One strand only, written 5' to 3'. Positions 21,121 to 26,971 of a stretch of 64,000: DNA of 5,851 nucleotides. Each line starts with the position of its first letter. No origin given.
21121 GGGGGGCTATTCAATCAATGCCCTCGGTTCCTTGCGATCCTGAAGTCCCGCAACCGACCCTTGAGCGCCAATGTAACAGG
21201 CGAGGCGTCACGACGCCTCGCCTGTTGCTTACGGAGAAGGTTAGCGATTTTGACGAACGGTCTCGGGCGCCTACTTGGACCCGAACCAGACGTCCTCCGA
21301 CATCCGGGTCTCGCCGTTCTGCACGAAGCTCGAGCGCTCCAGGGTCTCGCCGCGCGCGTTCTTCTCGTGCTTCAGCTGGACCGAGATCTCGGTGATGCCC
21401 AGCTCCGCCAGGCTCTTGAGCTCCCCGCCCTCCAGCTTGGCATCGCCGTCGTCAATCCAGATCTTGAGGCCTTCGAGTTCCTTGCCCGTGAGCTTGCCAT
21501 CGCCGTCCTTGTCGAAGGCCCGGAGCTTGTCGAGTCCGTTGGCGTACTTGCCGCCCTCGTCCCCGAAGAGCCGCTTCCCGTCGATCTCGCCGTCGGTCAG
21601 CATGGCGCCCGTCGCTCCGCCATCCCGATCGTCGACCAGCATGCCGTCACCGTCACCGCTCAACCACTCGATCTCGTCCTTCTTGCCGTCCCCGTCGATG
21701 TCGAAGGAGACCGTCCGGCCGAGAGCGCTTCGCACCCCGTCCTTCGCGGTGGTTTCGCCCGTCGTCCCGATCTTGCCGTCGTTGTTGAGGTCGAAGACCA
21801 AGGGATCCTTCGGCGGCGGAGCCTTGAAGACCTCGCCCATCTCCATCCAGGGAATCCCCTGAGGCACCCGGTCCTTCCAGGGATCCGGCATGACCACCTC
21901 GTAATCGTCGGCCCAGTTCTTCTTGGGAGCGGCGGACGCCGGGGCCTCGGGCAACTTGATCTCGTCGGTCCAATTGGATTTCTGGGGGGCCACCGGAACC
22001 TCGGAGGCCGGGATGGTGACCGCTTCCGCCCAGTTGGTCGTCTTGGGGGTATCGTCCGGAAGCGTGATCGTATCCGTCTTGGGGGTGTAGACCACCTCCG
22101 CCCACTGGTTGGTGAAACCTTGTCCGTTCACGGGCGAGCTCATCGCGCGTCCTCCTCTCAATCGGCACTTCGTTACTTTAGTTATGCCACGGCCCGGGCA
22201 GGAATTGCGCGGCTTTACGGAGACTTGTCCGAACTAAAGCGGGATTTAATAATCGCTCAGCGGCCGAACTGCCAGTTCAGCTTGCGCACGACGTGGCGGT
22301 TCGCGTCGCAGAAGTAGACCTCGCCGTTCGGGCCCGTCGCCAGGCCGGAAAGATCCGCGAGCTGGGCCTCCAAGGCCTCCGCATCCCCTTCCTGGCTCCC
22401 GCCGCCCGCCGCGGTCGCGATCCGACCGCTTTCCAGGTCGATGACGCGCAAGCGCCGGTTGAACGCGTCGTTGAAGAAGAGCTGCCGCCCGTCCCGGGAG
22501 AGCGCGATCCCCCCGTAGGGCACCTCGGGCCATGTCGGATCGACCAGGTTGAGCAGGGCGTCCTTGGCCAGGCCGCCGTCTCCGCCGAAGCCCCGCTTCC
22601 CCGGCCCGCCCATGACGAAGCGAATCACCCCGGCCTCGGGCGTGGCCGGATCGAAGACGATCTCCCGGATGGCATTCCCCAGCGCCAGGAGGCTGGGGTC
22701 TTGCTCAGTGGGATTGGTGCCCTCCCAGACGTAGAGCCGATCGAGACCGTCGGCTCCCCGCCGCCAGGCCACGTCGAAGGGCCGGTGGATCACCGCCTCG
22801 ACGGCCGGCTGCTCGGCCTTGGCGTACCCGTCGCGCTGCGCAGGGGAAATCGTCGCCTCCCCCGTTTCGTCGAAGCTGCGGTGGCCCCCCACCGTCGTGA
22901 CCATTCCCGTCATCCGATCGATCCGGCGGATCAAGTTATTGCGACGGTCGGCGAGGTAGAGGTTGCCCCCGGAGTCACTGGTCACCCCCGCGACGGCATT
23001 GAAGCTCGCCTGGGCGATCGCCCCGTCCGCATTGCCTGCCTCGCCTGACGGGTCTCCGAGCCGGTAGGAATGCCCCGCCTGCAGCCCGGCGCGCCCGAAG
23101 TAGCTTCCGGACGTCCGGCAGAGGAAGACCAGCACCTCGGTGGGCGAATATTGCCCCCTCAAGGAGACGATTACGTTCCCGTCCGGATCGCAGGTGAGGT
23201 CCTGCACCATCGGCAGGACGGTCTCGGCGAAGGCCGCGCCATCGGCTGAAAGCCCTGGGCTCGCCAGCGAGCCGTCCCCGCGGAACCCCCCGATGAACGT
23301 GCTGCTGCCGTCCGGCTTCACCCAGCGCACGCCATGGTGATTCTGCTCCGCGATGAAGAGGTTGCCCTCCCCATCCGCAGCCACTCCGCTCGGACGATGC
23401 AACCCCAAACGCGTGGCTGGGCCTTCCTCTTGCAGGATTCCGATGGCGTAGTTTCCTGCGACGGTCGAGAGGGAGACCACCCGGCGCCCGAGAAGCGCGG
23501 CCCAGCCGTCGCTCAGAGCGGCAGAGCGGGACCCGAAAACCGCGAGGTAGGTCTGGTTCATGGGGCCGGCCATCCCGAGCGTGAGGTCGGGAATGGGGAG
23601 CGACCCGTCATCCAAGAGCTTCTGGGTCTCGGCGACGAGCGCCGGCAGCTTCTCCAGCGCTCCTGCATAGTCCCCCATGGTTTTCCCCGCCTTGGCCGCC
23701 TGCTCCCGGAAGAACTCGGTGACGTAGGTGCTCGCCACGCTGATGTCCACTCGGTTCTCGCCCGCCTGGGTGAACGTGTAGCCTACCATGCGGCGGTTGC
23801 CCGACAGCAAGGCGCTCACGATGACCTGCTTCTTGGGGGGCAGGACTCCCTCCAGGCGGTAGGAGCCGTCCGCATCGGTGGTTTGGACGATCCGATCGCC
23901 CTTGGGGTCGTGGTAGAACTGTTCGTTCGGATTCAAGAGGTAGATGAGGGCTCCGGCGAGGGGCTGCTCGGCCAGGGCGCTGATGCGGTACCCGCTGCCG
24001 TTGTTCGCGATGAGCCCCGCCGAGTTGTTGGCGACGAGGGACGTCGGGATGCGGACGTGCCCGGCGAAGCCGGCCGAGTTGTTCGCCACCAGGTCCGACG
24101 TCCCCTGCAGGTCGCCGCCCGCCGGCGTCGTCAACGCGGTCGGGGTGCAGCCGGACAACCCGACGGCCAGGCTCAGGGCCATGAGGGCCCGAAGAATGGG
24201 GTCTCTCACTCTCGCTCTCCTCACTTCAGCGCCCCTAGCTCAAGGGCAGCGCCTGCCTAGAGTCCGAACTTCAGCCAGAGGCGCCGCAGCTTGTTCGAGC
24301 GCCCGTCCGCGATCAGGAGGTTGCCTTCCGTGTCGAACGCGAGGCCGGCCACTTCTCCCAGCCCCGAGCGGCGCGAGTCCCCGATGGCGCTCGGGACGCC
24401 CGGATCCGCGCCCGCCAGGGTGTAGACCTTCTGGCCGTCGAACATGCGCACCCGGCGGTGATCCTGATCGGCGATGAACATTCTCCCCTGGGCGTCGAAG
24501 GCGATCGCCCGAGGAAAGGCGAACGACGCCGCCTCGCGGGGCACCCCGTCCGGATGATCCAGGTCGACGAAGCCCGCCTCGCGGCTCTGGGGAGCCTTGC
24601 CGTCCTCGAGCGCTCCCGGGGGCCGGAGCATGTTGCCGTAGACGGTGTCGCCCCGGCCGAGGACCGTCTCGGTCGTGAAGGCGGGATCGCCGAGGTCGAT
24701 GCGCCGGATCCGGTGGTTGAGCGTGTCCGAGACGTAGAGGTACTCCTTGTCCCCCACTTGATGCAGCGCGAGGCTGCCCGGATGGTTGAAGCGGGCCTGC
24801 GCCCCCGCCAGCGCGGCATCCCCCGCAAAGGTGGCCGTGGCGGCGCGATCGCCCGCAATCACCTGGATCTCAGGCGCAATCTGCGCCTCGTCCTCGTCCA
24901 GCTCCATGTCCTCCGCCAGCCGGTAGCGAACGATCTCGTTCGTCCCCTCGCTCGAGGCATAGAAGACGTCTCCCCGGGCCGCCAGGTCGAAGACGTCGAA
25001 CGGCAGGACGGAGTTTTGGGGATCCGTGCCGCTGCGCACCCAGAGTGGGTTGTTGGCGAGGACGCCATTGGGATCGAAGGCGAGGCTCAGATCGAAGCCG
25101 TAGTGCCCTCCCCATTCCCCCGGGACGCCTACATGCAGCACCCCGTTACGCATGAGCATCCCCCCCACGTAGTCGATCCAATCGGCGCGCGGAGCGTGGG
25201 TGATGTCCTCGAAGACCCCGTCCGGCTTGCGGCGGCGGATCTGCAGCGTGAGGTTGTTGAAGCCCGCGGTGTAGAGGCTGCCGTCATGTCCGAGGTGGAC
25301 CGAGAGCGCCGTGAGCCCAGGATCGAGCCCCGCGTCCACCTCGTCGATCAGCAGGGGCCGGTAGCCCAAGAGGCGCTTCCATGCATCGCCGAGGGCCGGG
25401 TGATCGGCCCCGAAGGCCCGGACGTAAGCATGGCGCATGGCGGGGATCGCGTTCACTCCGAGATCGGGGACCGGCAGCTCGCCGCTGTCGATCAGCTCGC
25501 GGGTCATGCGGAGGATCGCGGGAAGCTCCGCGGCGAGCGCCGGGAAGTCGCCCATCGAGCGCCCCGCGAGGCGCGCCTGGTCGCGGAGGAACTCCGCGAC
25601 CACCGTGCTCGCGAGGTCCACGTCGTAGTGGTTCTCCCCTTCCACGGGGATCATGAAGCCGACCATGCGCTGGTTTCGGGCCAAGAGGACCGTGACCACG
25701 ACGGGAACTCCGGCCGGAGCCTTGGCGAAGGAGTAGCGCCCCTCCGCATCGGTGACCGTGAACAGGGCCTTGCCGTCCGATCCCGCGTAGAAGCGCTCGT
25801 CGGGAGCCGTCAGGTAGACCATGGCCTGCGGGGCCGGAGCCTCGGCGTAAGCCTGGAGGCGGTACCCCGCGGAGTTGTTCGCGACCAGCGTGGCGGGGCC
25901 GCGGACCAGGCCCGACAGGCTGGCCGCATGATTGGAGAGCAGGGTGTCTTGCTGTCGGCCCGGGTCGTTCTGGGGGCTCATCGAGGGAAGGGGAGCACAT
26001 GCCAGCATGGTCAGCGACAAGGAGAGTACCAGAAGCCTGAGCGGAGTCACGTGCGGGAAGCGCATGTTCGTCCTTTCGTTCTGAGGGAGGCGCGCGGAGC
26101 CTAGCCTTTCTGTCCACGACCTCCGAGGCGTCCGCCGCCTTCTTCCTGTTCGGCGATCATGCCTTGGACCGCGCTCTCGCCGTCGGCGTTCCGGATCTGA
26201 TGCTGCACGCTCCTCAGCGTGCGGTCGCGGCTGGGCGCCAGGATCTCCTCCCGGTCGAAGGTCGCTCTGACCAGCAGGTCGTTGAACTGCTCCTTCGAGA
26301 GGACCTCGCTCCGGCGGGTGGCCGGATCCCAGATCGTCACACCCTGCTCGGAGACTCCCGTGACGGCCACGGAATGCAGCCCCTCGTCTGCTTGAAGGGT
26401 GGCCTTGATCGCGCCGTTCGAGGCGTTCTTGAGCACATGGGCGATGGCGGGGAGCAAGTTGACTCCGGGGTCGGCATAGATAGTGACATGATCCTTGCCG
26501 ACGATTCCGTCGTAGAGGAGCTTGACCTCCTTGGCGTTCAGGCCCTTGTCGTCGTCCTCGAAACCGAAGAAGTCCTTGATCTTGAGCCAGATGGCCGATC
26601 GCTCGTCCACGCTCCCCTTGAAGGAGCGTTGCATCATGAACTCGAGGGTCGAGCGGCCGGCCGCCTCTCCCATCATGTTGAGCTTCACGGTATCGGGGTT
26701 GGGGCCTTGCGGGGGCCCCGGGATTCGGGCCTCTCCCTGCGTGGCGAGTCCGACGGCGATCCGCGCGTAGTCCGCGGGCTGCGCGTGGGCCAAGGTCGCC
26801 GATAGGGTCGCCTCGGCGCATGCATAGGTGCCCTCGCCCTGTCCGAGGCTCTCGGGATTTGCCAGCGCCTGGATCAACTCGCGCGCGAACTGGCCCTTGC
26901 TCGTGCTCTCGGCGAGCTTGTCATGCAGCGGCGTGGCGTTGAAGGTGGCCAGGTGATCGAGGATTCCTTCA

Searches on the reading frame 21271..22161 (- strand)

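Call 42: search_protein_families(library=pfam, proteins=[window:21271-22161:-], max_evalue=0.0001)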
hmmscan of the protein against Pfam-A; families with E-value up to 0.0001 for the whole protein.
window:21271-22161:- (296 aa): 1 family
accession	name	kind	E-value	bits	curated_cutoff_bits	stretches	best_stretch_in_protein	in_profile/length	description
PF00036.39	EF-hand_1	-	7.1e-05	22.5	25.4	0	214-230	7-23/29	EF hand domain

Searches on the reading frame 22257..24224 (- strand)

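Call 42: search_protein_families(library=pfam, proteins=[window:22257-24224:-], max_evalue=0.0001)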
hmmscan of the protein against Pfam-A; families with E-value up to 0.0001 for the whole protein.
window:22257-24224:- (655 aa): 3 families
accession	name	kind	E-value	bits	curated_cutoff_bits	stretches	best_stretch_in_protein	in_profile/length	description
PF01436.27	NHL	-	2.6e-10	40.3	20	0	411-433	4-26/28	NHL repeat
PF25021.1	TEN_NHL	-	2.8e-07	30.3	27.1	0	400-451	132-181/357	Teneurin NHL domain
PF08450.18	SGL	-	6.9e-05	23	26.3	0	572-646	138-207/246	SMP-30/Gluconolactonase/LRE-like region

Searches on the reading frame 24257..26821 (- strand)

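Call 42: search_protein_families(library=pfam, proteins=[window:24257-26821:-], max_evalue=0.0001)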
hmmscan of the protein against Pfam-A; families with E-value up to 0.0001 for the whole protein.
window:24257-26821:- (854 aa): 2 families
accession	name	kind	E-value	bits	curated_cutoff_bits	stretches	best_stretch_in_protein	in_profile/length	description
PF01436.27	NHL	-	4.2e-05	23.8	20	0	825-844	5-24/28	NHL repeat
PF25021.1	TEN_NHL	-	7.4e-05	22.3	27.1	0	758-796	132-168/357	Teneurin NHL domain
